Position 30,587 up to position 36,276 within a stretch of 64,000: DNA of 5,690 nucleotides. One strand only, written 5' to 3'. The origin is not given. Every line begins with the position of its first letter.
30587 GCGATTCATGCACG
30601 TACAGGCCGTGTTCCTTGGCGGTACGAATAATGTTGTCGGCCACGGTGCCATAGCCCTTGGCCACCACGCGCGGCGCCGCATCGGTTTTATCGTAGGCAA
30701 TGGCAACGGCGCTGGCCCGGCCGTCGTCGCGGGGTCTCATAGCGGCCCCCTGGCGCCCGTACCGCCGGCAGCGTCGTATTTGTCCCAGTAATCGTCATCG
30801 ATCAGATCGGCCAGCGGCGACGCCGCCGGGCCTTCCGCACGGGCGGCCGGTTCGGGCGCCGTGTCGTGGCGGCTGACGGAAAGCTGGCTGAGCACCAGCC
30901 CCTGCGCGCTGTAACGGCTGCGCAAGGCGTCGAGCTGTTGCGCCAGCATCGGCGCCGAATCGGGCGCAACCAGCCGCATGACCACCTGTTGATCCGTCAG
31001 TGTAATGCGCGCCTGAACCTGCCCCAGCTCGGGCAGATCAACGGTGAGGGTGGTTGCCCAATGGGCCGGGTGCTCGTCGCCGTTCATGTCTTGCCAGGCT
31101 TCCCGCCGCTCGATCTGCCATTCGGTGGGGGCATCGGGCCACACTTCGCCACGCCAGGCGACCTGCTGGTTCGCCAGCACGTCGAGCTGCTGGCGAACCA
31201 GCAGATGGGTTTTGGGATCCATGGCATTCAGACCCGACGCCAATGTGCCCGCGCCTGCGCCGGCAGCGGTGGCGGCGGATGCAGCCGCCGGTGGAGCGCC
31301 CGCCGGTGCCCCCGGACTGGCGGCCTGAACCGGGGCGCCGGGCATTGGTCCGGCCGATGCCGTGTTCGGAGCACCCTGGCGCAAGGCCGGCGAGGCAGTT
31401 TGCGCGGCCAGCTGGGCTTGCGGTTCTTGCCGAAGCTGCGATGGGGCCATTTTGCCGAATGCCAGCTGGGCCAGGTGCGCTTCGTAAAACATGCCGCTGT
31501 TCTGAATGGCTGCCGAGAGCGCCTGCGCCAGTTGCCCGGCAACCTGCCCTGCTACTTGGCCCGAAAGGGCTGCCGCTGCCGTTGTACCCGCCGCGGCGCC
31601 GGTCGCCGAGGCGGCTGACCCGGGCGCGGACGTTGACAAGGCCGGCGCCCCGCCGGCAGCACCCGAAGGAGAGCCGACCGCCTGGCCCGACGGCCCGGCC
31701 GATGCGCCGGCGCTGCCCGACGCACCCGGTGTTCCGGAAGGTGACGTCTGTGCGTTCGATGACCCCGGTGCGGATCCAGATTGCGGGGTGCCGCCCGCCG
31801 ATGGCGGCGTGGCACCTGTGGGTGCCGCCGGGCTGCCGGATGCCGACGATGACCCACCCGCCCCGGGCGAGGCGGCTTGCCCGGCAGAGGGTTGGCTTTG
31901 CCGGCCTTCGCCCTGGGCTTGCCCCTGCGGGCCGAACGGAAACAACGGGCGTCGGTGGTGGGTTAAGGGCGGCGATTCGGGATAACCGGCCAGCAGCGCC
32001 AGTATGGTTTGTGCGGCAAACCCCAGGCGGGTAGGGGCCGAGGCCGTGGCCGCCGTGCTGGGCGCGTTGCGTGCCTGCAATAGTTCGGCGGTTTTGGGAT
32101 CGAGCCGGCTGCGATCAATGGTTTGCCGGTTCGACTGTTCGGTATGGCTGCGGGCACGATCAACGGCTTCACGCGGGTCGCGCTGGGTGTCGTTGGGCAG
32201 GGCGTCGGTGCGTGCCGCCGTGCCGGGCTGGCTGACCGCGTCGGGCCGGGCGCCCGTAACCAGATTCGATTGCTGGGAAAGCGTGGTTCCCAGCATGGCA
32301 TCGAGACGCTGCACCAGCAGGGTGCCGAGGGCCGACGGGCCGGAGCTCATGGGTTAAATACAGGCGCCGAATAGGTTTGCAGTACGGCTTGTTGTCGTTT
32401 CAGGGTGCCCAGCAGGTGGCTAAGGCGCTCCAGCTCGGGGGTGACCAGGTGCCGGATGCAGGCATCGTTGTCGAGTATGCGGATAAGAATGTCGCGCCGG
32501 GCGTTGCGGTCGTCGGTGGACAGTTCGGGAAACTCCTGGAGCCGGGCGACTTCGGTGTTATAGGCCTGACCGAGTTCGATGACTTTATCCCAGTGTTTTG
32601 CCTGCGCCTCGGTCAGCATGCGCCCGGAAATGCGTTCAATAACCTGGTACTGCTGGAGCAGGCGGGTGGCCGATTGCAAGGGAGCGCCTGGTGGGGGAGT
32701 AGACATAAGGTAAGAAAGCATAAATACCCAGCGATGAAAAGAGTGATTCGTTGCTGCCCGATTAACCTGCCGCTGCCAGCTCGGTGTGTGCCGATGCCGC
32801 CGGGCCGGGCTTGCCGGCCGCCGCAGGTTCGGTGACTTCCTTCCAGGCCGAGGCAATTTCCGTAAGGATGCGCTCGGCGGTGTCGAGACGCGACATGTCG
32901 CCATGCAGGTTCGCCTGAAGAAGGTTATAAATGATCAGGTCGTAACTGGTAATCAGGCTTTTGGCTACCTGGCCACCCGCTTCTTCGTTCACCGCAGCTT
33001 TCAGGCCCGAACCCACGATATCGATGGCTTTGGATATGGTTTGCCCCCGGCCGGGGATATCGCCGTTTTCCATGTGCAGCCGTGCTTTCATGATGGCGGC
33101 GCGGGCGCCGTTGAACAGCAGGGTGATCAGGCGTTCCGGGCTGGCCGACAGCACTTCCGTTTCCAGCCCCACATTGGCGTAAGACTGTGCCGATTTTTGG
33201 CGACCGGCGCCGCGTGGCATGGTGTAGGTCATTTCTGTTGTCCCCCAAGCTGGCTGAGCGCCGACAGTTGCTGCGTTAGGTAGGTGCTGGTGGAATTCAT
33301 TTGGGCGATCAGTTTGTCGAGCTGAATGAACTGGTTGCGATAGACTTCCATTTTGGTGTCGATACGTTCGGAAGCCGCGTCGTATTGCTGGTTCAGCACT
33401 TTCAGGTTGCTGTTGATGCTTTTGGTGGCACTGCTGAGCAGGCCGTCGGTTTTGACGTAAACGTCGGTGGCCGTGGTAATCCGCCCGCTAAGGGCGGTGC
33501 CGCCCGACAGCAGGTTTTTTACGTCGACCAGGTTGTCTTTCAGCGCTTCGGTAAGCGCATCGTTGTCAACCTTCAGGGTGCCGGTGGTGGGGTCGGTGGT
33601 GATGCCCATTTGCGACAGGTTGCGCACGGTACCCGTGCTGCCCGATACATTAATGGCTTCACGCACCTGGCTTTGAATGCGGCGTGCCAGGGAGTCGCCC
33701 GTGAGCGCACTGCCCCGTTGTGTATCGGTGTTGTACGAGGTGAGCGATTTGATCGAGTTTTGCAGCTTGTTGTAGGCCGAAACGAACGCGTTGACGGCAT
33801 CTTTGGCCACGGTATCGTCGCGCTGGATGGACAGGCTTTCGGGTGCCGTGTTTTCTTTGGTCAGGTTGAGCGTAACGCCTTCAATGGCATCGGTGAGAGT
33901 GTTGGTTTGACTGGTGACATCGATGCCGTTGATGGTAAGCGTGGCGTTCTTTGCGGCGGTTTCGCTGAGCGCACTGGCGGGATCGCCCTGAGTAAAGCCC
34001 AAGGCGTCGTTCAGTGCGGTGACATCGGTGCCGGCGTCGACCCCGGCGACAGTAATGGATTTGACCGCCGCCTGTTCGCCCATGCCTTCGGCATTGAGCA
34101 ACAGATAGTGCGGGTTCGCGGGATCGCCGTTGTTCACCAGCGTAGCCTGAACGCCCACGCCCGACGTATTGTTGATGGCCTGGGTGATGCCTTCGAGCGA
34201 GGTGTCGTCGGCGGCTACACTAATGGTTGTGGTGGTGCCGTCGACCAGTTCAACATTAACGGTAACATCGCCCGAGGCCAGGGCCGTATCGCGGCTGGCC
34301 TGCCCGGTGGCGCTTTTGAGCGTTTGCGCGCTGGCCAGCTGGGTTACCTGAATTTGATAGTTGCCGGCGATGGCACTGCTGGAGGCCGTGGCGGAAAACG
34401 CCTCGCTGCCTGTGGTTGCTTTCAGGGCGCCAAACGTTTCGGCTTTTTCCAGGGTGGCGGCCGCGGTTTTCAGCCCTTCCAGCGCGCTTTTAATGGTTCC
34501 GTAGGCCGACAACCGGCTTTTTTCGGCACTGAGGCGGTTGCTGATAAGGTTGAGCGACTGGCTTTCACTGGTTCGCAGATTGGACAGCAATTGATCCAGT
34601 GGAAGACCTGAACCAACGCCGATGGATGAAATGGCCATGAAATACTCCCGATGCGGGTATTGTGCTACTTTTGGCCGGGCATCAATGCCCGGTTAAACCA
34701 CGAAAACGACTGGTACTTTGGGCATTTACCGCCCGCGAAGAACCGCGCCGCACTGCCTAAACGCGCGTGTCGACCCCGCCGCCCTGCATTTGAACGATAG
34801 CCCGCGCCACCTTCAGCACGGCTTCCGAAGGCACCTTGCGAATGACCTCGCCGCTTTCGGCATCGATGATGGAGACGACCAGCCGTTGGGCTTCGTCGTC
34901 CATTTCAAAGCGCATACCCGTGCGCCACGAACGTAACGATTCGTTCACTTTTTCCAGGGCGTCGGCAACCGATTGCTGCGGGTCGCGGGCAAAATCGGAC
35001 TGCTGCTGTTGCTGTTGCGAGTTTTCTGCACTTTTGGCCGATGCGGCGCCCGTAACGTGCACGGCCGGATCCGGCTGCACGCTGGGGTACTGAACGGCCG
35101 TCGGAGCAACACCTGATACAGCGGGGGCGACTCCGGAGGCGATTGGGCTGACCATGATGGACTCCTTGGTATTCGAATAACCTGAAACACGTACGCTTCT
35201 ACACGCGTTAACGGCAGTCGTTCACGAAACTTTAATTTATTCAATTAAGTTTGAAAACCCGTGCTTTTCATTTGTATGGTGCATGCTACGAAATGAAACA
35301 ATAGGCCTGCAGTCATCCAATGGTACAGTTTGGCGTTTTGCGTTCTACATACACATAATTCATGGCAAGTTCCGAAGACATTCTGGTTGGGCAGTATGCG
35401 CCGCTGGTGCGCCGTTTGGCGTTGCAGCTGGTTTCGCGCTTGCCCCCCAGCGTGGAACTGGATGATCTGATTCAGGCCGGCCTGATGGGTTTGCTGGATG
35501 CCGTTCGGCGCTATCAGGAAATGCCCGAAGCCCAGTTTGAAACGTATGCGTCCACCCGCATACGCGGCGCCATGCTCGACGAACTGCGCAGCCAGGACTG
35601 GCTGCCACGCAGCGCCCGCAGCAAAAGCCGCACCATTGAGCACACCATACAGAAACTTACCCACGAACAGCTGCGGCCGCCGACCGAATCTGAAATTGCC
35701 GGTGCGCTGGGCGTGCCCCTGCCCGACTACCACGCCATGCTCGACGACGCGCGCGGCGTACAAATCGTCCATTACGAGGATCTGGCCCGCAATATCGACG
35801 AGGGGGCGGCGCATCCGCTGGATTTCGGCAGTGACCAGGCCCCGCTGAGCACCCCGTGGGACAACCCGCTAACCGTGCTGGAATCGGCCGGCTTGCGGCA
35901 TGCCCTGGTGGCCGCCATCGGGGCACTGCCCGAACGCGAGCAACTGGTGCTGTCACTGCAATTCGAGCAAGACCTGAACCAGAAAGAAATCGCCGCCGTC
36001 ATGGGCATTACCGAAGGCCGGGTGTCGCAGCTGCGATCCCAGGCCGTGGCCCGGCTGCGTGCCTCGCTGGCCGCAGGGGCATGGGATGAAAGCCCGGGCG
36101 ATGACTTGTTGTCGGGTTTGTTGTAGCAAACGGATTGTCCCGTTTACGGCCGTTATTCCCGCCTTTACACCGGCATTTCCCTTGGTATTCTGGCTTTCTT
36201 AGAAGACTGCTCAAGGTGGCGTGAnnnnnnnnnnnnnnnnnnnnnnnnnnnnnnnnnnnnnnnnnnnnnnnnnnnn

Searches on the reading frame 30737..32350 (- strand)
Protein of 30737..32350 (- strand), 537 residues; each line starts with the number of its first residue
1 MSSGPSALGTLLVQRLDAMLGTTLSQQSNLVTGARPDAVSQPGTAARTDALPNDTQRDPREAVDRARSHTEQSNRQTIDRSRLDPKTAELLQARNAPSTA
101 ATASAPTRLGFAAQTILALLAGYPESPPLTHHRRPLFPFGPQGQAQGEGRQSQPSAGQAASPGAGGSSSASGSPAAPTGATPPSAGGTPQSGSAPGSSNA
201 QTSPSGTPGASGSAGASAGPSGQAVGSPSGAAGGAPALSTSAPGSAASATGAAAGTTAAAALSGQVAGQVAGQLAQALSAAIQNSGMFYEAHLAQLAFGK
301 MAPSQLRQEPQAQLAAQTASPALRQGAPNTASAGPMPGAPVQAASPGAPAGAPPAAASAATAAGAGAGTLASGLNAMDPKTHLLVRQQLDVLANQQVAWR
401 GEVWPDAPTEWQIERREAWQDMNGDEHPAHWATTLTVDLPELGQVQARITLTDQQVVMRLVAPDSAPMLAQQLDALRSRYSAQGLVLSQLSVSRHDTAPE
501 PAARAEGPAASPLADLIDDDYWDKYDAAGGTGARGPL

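Call 70: search_protein_families(library=pfam, proteins=[window:30737-32350:-], max_evalue=0.00001)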
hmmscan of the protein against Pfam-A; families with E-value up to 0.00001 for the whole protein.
window:30737-32350:- (537 aa): 1 family
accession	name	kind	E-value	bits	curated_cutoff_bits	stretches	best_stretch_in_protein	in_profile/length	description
PF02120.21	Flg_hook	-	9.7e-13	48.2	29.8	1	425-496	7-80/85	Flagellar hook-length control protein FliK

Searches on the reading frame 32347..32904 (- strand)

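Call 70: search_protein_families(library=pfam, proteins=[window:32347-32904:-], max_evalue=0.00001)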
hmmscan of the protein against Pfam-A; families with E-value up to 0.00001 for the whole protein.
window:32347-32904:- (185 aa): 1 family
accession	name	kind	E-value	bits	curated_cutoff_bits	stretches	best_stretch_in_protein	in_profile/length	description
PF05400.18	FliT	-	3.8e-19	69.7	29.5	1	96-178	1-85/85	Flagellar protein FliT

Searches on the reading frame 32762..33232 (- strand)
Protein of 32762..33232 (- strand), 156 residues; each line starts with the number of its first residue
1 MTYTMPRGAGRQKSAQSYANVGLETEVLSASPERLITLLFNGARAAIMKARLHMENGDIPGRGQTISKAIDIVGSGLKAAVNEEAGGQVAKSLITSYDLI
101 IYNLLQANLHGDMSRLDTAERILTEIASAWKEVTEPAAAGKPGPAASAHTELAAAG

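Call 70: search_protein_families(library=pfam, proteins=[window:32762-33232:-], max_evalue=0.00001)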
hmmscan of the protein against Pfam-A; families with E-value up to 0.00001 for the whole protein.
window:32762-33232:- (156 aa): 1 family
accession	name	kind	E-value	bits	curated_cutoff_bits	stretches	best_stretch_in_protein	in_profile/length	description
PF02561.19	FliS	-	2e-30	105.8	26.7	1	16-133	2-114/115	Flagellar protein FliS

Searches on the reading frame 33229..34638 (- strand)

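Call 9: search_protein_families(library=pfam, proteins=[window:33229-34638:-], max_evalue=0.001)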
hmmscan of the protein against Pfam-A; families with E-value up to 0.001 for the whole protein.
window:33229-34638:- (469 aa): 2 families
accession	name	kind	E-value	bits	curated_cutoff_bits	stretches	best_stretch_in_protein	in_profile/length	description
PF07195.17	FliD_C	-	1.6e-54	185.3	25.4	1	229-449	1-236/236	Flagellar hook-associated protein 2 C-terminus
PF02465.23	FliD_N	-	6.2e-19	68.9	24.8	1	10-105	1-97/97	Flagellar hook-associated protein 2 N-terminus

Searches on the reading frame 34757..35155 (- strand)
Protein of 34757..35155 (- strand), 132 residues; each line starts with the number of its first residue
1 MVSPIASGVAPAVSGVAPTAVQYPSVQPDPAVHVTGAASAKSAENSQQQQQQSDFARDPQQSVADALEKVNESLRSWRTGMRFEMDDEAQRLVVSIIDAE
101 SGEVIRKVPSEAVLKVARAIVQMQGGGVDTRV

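Call 40: search_protein_families(library=ncbifam, proteins=[window:34757-35155:-], max_evalue=0.00001)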
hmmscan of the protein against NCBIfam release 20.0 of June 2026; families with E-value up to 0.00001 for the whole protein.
window:34757-35155:- (132 aa): 3 families
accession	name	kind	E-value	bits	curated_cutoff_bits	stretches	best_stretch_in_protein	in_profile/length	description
NF006465.1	PRK08868.1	equivalog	2.9e-14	53.6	154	1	42-122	53-130/134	flagellar protein FlaG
NF006281.0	PRK08452.1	equivalog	3.8e-12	46.5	117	1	39-119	31-111/124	flagella length regulator FlaG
NF005834.1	PRK07738.1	equivalog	4.7e-12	46.4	107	1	37-130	23-115/117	flagellar protein FlaG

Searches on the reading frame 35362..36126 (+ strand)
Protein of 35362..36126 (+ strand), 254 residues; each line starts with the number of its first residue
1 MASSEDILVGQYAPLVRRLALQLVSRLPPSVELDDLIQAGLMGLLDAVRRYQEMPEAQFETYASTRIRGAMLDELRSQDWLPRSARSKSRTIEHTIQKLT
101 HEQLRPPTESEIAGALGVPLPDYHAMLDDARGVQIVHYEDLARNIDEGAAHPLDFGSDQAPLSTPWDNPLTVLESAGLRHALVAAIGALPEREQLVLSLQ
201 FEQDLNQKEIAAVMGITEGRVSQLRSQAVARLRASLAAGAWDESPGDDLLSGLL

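Call 9: search_protein_families(library=pfam, proteins=[window:35362-36126:+], max_evalue=0.001)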
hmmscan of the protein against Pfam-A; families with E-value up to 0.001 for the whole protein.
window:35362-36126:+ (254 aa): 5 families
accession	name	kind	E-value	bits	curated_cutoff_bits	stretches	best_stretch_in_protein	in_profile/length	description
PF04542.20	Sigma70_r2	-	5.4e-17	61.8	24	1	8-80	1-70/71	Sigma-70 region 2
PF04545.22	Sigma70_r4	-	5.4e-17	61.5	24.1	1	185-234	1-50/50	Sigma-70, region 4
PF08281.18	Sigma70_r4_2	-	1.4e-10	41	25.7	1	180-232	2-54/54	Sigma-70, region 4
PF04539.22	Sigma70_r3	-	1.4e-09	38.4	25.3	1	90-139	4-53/78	Sigma-70 region 3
PF13744.12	HTH_37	-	0.00081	19.6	27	0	202-231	29-58/80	Helix-turn-helix domain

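Call 40: search_protein_families(library=ncbifam, proteins=[window:35362-36126:+], max_evalue=0.00001)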
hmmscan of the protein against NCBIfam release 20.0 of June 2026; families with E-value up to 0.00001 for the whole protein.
window:35362-36126:+ (254 aa): 45 families (the best 25 are shown)
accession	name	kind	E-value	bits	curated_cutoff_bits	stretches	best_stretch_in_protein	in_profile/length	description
NF005413.0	PRK06986.1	subfamily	2.4e-79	266.6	201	1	4-238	14-238/241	RNA polymerase sigma factor FliA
TIGR02479.1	FliA_WhiG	subfamily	5.1e-75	252.1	189.6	1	8-236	1-223/224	FliA/WhiG family RNA polymerase sigma factor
NF004935.0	PRK06288.1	equivalog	3e-60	204.1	343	1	6-237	36-263/270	RNA polymerase sigma factor WhiG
NF005809.0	PRK07670.1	equivalog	2.1e-47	161.8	326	1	5-237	25-251/255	FliA/WhiG family RNA polymerase sigma factor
NF009091.0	PRK12427.1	equivalog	5.2e-39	134.3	339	2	5-127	17-140/233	FliA/WhiG family RNA polymerase sigma factor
NF004572.0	PRK05911.1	equivalog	6.4e-34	117.5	378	1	5-238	25-255/257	RNA polymerase sigma factor sigma-28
TIGR02937.1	sigma70-ECF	superfamily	4.9e-31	107.6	42.9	1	7-234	5-163/165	sigma-70 family RNA polymerase sigma factor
TIGR02980.1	SigBFG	subfamily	9e-30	104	234.35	1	5-236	5-226/227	SigB/SigF/SigG family RNA polymerase sigma factor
TIGR02941.1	Sigma_B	equivalog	2.8e-20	72.9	315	1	5-235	31-252/255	RNA polymerase sigma factor SigB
NF005644.0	PRK07408.1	subfamily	1.9e-19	70.4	261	1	9-237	33-254/258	RNA polymerase sigma factor SigF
TIGR02885.1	spore_sigF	equivalog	2.9e-18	66.6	321.45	1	5-235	13-230/231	RNA polymerase sporulation sigma factor SigF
NF005514.0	PRK07122.1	subfamily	4e-18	65.5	372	1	13-236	50-263/264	RNA polymerase sigma factor SigF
NF004052.0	PRK05572.1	subfamily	4.3e-18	65.7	311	1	5-236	34-250/252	SigF/SigG family RNA polymerase sporulation sigma factor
NF006071.0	PRK08215.1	equivalog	3.9e-15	56.1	372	1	18-235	48-256/258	RNA polymerase sporulation sigma factor SigG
TIGR02850.1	spore_sigG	equivalog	1.3e-14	54.3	457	1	18-233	45-251/254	RNA polymerase sporulation sigma factor SigG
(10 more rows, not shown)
